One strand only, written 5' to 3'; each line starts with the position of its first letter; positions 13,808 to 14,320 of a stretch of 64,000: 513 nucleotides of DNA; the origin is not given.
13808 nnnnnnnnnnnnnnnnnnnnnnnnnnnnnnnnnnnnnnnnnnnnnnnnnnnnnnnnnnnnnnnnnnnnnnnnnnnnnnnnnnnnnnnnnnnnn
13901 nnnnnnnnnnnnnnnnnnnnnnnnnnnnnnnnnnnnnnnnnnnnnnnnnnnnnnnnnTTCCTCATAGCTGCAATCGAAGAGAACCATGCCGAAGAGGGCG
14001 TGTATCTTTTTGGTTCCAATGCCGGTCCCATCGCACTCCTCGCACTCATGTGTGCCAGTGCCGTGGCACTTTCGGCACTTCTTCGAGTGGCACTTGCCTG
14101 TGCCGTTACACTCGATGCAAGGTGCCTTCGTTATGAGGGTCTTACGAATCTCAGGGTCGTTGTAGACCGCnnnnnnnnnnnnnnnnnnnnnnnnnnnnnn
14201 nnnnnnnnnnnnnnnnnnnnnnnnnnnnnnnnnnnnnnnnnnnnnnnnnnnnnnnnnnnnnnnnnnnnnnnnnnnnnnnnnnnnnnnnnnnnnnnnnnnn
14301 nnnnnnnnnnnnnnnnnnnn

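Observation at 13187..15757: Family A DNA polymerase carrying two DnaJ-type CxxCxGxG zinc-finger arrays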

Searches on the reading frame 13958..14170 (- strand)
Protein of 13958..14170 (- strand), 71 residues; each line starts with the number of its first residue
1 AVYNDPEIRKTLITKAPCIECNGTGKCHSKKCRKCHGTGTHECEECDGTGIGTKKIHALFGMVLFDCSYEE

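Call 58: predict_structure(alignment_id=A2)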
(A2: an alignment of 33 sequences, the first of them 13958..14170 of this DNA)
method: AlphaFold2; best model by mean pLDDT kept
length: 71 residues; sequences in the alignment: 33
mean_pLDDT: 84.2   pTM: 0.57
mean pLDDT of the five models: 84.2, 83.3, 79.2, 76.9, 65.1
residues with pLDDT >= 90: 22; 70-90: 45; 50-70: 4; < 50: 0
segments of 3 or more residues with pLDDT < 50: none
pLDDT, mean of each block of 10 residues (from residue 1): 69 83 91 89 91 82 83 80
secondary structure, 60 per line:
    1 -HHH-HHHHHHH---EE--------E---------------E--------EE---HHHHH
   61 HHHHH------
elements in order: H6-12 H56-65
